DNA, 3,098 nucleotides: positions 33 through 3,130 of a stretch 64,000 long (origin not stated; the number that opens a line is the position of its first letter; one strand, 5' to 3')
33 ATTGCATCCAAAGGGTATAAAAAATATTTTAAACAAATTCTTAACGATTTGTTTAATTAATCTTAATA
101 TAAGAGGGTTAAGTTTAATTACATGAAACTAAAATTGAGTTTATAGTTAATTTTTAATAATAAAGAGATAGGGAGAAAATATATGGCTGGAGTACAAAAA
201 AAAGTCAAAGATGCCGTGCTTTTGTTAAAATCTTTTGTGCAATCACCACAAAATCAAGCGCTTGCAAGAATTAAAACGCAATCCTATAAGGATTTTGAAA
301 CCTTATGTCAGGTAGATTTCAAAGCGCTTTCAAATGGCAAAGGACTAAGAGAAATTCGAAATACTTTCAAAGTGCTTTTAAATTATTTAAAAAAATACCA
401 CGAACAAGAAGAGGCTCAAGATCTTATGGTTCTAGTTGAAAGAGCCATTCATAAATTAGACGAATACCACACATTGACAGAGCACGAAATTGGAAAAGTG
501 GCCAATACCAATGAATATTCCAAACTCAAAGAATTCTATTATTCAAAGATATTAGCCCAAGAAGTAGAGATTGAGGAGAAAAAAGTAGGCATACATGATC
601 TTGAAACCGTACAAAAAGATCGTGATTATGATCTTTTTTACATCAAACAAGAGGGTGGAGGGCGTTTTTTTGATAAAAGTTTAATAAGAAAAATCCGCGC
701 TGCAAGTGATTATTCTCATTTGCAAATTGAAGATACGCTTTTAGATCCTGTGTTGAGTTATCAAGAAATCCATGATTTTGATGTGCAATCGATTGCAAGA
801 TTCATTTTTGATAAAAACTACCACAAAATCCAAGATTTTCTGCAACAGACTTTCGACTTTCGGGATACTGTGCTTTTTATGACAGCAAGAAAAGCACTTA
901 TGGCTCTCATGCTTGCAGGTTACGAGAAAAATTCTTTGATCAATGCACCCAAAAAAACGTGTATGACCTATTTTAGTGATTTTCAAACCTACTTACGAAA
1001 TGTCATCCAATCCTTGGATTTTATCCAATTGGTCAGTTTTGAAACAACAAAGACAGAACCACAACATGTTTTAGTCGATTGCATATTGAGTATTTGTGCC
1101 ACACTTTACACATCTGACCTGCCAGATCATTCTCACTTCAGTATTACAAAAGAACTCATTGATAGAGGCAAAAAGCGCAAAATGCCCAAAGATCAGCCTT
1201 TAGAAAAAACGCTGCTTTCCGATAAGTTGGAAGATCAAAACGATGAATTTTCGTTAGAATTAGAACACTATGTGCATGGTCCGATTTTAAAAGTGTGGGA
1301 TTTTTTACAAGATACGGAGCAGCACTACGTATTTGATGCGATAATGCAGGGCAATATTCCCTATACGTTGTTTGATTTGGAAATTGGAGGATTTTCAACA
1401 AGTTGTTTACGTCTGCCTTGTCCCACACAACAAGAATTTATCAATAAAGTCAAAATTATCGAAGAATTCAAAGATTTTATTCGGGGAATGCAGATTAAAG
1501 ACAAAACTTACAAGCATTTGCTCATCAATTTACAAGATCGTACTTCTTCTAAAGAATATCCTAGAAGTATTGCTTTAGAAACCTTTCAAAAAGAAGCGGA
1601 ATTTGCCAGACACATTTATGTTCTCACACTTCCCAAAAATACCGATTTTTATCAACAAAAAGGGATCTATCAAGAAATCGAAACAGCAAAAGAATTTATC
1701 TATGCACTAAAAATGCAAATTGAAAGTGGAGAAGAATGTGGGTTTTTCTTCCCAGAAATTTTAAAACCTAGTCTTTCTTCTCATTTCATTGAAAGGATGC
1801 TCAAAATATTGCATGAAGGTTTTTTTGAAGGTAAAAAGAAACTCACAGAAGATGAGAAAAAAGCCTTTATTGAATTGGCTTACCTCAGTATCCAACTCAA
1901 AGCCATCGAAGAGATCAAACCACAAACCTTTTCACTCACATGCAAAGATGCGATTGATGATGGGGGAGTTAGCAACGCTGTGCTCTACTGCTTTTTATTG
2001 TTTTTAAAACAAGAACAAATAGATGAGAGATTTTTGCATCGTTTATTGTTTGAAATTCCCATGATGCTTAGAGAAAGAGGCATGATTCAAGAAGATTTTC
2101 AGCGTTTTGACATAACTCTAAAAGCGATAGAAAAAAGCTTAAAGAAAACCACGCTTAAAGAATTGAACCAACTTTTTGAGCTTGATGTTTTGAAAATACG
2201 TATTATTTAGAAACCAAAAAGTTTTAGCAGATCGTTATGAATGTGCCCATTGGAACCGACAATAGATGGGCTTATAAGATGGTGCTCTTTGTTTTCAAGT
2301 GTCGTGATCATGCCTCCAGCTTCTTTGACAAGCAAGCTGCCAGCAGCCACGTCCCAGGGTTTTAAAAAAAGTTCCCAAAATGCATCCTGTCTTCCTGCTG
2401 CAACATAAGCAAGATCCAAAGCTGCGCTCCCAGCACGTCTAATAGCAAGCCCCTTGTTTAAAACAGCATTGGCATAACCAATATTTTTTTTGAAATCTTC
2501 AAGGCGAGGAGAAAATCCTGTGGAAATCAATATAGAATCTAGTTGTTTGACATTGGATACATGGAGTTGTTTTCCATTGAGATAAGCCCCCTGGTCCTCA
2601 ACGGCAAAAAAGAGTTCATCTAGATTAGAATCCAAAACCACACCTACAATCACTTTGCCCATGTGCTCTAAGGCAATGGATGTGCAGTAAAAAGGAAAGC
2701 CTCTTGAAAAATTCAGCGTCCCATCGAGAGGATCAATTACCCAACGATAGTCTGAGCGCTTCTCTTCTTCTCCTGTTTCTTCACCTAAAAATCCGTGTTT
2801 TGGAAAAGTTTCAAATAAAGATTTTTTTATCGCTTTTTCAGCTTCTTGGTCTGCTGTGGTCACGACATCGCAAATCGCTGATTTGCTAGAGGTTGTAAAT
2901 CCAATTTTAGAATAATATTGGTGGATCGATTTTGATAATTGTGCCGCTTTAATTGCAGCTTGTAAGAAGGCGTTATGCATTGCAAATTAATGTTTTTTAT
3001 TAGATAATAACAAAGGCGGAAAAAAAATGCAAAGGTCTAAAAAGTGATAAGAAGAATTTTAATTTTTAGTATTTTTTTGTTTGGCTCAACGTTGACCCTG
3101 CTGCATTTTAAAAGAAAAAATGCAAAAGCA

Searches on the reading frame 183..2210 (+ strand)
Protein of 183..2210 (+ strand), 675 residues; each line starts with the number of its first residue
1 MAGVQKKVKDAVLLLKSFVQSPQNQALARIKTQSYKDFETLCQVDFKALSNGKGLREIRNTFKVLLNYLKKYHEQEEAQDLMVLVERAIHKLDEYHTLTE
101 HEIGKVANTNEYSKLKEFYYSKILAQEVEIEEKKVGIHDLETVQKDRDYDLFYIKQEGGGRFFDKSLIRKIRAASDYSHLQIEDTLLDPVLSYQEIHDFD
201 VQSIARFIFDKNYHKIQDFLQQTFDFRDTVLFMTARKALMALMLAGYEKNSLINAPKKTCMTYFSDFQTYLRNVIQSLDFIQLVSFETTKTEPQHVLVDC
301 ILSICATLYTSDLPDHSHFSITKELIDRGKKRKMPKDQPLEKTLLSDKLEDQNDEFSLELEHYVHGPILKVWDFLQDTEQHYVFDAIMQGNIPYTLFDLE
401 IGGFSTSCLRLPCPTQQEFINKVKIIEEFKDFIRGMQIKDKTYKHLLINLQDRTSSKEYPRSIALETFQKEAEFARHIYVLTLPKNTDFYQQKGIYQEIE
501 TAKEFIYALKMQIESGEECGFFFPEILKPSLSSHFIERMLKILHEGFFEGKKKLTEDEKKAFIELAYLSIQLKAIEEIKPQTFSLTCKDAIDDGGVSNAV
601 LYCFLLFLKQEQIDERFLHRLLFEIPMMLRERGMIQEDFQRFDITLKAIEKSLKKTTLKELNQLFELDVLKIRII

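Call 24: find_encoding_contigs(protein=window:183-2210:+, flank=10000, max_places=4)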
Protein window:183-2210:+ (675 aa): no gene with exactly this product is on record in the collection.

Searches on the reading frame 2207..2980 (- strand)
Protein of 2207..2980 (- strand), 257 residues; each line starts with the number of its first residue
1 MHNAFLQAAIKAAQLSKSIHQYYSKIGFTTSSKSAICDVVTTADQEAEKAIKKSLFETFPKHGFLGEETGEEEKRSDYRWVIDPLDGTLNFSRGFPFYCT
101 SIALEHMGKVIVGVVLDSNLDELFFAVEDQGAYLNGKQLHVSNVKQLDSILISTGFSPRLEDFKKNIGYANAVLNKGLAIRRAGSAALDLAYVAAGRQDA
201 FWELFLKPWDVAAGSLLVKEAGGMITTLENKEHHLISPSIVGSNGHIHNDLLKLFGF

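Call 26: find_encoding_contigs(protein=window:2207-2980:-, flank=10000, max_places=4)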
Protein window:2207-2980:- (257 aa): 2 contigs read that carry it; 2 places shown.
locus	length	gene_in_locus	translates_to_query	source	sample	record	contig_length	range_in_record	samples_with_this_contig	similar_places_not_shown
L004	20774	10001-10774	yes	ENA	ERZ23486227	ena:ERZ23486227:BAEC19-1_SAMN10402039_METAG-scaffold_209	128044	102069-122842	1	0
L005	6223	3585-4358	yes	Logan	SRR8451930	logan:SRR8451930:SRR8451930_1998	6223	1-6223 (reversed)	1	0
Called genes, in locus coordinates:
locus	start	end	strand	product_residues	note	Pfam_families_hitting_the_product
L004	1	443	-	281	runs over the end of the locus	PF05116:S6PP (faint), PF08282:Hydrolase_3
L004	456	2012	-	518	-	-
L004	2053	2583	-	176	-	PF07894:SACK1 (weak), PF13091:PLDc_2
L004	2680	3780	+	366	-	PF00710:Asparaginase, PF17763:Asparaginase_C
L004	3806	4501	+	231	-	PF00929:RNase_T, PF13482:RNase_H_2 (faint), PF12843:QSregVF_b (weak)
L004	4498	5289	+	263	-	PF02621:VitK2_biosynth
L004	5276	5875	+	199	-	PF01048:PNP_UDP_1 (faint)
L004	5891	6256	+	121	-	-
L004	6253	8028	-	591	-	PF00664:ABC_membrane, PF03215:Rad17 (faint), PF02463:SMC_N, PF00005:ABC_tran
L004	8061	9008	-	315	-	PF03255:ACCA, PF01039:Carboxyl_trans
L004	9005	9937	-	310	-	PF03734:YkuD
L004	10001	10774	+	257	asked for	PF00459:Inositol_P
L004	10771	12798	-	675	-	-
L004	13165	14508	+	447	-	PF01554:MatE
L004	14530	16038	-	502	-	PF00083:Sugar_tr, PF07690:MFS_1, PF05977:MFS_3 (faint)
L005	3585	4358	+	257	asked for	PF00459:Inositol_P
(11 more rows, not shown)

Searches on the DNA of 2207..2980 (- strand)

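Call 52: build_rna_model(alignment_id=A2, structure=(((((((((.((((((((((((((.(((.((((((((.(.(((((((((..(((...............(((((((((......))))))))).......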
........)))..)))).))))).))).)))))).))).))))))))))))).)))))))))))
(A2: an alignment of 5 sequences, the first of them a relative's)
Model R1 built from alignment A2 (5 sequences, 163 columns); structure: as given.
model positions 159; base pairs 56; branch points 0; effective number of sequences 1.24; information 0.59 bits per position. Calibrated on 0.2 Mb of random sequence (short: E-values are rough).
structure used (alignment columns):
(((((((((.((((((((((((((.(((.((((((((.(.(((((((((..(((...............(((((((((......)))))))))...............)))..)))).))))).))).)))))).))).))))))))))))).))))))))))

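Call 53: search_with_rna_model(model_id=R1, sources=[window, L004, L006, L007, L008, L009, L010, L011, L012, L014, L015, L016, L017, L018, L019, L020, L021, L022, L023, L024, L025, L026, L027, L028, L029, L030, L031, L032, L033, L034, L035, L036, L037, L038, L039, L040, L041, L042, L043, L044, L045, L046, L047, L048, L049, L052], max_evalue=0.001, make_alignment=true)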
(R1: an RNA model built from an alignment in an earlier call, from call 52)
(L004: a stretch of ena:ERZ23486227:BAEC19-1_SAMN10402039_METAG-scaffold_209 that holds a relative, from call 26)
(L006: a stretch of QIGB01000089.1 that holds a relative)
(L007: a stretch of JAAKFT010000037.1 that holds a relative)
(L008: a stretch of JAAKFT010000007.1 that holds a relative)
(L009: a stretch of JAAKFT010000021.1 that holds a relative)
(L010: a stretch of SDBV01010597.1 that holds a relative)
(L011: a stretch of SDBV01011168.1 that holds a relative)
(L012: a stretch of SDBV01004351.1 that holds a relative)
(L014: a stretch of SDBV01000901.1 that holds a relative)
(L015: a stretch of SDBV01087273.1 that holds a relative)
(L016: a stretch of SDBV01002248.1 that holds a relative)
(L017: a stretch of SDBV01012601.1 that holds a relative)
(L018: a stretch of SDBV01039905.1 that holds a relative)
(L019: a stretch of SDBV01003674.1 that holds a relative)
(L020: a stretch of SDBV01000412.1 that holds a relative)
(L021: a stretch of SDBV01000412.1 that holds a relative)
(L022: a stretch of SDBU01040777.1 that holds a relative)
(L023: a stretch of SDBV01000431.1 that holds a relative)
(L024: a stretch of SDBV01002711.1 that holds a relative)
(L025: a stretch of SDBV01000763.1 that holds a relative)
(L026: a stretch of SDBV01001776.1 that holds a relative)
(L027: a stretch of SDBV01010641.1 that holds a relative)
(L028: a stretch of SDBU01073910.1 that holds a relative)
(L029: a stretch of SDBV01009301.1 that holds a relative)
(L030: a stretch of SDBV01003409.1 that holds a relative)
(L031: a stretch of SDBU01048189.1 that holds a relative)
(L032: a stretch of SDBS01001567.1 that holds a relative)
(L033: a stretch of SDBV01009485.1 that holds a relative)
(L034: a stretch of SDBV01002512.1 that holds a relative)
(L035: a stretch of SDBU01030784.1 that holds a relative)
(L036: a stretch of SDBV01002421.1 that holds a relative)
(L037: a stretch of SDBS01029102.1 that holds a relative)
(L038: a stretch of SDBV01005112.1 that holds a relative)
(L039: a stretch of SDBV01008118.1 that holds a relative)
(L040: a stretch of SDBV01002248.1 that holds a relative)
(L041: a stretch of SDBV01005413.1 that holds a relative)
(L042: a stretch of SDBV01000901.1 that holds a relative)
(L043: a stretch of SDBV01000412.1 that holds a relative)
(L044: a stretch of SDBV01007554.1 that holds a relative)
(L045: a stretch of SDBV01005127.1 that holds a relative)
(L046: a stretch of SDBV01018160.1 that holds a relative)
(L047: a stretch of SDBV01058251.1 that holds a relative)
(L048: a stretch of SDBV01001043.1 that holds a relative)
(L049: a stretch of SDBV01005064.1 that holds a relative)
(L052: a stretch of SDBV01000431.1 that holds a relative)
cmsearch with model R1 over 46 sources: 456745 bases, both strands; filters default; matches with E-value up to 0.001: 130.
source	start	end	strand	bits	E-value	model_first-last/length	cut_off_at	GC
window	57391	57549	+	178.6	3.8e-39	1-159/159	no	0.43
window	14337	14495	+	163.3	1.5e-35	1-159/159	no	0.4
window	41743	41901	+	156.4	6.3e-34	1-159/159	no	0.36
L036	865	1023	-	156.2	6.8e-34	1-159/159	no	0.38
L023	1938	2096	+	154.6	1.6e-33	1-159/159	no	0.43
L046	7174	7332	+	153.4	3.2e-33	1-159/159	no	0.4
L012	6206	6364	+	152.4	5.5e-33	1-159/159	no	0.43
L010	411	570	-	152.2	6.1e-33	1-159/159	no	0.41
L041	3668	3826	+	151.2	1.1e-32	1-159/159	no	0.38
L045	2404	2563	+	150.4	1.6e-32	1-159/159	no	0.46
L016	7557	7715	+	150.4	1.6e-32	1-159/159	no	0.42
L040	3972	4130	-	148.5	4.5e-32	1-159/159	no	0.46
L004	12988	13150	-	146.6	1.3e-31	1-159/159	no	0.42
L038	8984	9143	-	145.2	2.7e-31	1-159/159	no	0.46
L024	5336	5494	+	145.2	2.7e-31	1-159/159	no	0.45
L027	1478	1636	+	145.1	2.8e-31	1-159/159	no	0.44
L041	5379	5537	-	142.8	9.8e-31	1-159/159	no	0.43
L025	293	451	+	139.5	5.8e-30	1-159/159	no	0.47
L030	812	971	-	139.2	6.8e-30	1-159/159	no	0.46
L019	6790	6948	-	137.1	2.2e-29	1-159/159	no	0.41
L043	1473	1632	+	137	2.2e-29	1-159/159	no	0.43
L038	7585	7742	-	135.5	5.2e-29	1-159/159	no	0.39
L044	9375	9534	-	135.3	5.7e-29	1-159/159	no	0.38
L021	4376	4532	+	134.7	8.1e-29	1-159/159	no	0.43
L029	8396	8554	-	133.8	1.3e-28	1-159/159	no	0.44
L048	5437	5595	+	133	2e-28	1-159/159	no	0.45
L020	1387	1546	-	131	5.7e-28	1-159/159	no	0.44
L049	3015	3173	+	131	5.9e-28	1-159/159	no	0.45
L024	4104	4264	-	130.8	6.4e-28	1-159/159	no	0.46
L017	3617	3775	+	130.8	6.6e-28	1-159/159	no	0.43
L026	3873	4035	+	130.8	6.6e-28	1-159/159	no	0.42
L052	7040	7198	+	130.8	6.7e-28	1-159/159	no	0.43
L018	1523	1681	+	129.8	1.1e-27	1-159/159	no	0.38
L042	3294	3453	+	129.1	1.6e-27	1-159/159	no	0.43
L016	8505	8665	-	128.4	2.4e-27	1-159/159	no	0.41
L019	8972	9130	-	126.8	5.8e-27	1-159/159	no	0.42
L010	3971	4128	+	126.1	8.2e-27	1-159/159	no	0.47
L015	2312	2470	+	124.7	1.7e-26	1-159/159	no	0.44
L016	6126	6285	-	123.1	4.2e-26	1-159/159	no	0.45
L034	3940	4098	-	122.7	5.2e-26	1-159/159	no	0.44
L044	2369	2528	+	121.7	8.9e-26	1-159/159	no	0.47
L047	1006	1164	+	120.1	2.2e-25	1-159/159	no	0.41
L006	4164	4322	+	119.4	3.2e-25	1-159/159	no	0.48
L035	1563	1721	+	118.8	4.3e-25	1-159/159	no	0.46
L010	6029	6181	+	118.6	4.9e-25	1-159/159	no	0.43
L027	4875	5034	-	115.2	3.1e-24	1-159/159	no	0.44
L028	2198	2355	-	115.1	3.3e-24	1-159/159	no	0.52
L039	4741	4900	-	114.5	4.6e-24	1-159/159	no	0.42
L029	9869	10026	+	113.9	6.3e-24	1-159/159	no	0.5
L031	3637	3793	-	113.3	8.7e-24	1-159/159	no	0.53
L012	6039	6197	+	113.1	9.8e-24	1-159/159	no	0.46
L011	2519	2676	+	110.3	4.4e-23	1-159/159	no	0.45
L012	2725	2884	-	110.2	4.6e-23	1-159/159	no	0.43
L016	7044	7201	-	109.6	6.5e-23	1-159/159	no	0.42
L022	2150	2307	-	108.6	1.1e-22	1-159/159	no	0.45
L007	1689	1846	+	106.3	3.7e-22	1-159/159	no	0.51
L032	594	751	+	104.1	1.2e-21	1-159/159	no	0.52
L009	5782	5940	-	100.6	8.1e-21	1-159/159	no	0.48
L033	1616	1772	+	99.5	1.5e-20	1-159/159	no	0.45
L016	7557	7715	-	92.9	5.3e-19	1-159/159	no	0.42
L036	3849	4007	+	91.9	9.5e-19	1-159/159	no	0.42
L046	7174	7332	-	90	2.5e-18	1-159/159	no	0.4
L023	1938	2096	-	89.9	2.7e-18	1-159/159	no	0.43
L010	411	570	+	87.3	1.1e-17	1-159/159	no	0.41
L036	865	1023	+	87.1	1.3e-17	1-159/159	no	0.38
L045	2404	2563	-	87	1.3e-17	1-159/159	no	0.46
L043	11072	11223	-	87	1.3e-17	1-159/159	no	0.39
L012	6206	6364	-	83.3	9.9e-17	1-159/159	no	0.43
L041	3668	3826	-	82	2e-16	1-159/159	no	0.38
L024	5336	5494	-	80.7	3.9e-16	1-159/159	no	0.45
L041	5379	5537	+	80.1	5.4e-16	1-159/159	no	0.43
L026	3873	4035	-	79.7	6.9e-16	1-159/159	no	0.42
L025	293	451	-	79.4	8.2e-16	1-159/159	no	0.47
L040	3972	4130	+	78.5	1.3e-15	1-159/159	no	0.46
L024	4104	4264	+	77.7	2e-15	1-159/159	no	0.46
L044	1924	2030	-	77.2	2.7e-15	1-159/159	no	0.36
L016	8505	8665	+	76.7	3.5e-15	1-159/159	no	0.41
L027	1478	1636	-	76.3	4.2e-15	1-159/159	no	0.44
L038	8984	9143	+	74.1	1.4e-14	1-159/159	no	0.46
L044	9375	9534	+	73.3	2.2e-14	1-159/159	no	0.38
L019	6790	6948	+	73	2.5e-14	1-159/159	no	0.41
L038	7585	7742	+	72.6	3.3e-14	1-159/159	no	0.39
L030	812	971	+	72.1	4.3e-14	1-159/159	no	0.46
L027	3295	3455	+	71.9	4.6e-14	1-159/159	no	0.39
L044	14710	14846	-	71.1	7.3e-14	18-159/159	5'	0.41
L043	1473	1632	-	70.5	9.9e-14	1-159/159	no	0.43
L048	5437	5595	-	70.2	1.2e-13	1-159/159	no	0.45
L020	1387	1546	+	70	1.3e-13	1-159/159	no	0.44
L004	12988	13150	+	68.6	2.7e-13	1-159/159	no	0.42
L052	7040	7198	-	67.2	6e-13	1-159/159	no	0.43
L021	4376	4532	-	66.1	1.1e-12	1-159/159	no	0.43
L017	3617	3775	-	66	1.1e-12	1-159/159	no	0.43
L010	3971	4128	-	66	1.2e-12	1-159/159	no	0.47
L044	2369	2528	-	65.7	1.4e-12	1-159/159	no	0.47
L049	3015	3173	-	65.4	1.6e-12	1-159/159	no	0.45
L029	8396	8554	+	65.3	1.7e-12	1-159/159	no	0.44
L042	3294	3453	-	64.6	2.5e-12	1-159/159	no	0.43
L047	1006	1164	-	64.2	3e-12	1-159/159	no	0.41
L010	6029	6181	-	63.5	4.4e-12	1-159/159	no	0.43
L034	3940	4098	+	63.5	4.4e-12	1-159/159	no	0.44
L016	6126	6285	+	62.8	6.4e-12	1-159/159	no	0.45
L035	1563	1721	-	62.6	7.3e-12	1-159/159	no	0.46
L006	4164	4322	-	61.1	1.6e-11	1-159/159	no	0.48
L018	1523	1681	-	60.7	2e-11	1-159/159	no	0.38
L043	11072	11223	+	60.2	2.6e-11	1-159/159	no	0.39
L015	2312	2470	-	58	8.8e-11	1-159/159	no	0.44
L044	1924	2030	+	57.7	1e-10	1-159/159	no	0.36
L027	4875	5034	+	56.6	1.9e-10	1-159/159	no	0.44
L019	8972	9130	+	56.1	2.4e-10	1-159/159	no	0.42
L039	4741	4900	+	55.5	3.4e-10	1-159/159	no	0.42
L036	3849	4007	-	53.5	1e-09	1-159/159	no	0.42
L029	9869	10026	-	52.6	1.6e-09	1-159/159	no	0.5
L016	7044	7201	+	52.3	2e-09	1-159/159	no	0.42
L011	2519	2676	-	52.1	2.2e-09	1-159/159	no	0.45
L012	6039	6197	-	51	3.8e-09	1-159/159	no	0.46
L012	2725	2884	+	50.9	4e-09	1-159/159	no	0.43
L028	2198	2355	+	49.5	8.9e-09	1-159/159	no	0.52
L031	3637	3793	+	49.2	1e-08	1-159/159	no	0.53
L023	3451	3596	-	47.5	2.5e-08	1-159/159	no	0.4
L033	1616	1772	-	45.3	8.5e-08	1-159/159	no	0.45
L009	5782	5940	+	43.9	1.9e-07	1-159/159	no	0.48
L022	2150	2307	+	42.4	4.1e-07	1-159/159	no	0.45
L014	1850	1914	+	40.8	9.7e-07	49-111/159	no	0.34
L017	3779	3934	+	35.7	1.5e-05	1-159/159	no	0.37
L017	8358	8442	+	32.5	8.9e-05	37-122/159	no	0.34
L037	5000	5064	-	29.1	0.00055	49-111/159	no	0.4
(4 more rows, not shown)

Alignment A3: 130 matches aligned to the model, 217 columns, each read 5' to 3' on its own strand. Consensus structure (alignment columns), stored with it:
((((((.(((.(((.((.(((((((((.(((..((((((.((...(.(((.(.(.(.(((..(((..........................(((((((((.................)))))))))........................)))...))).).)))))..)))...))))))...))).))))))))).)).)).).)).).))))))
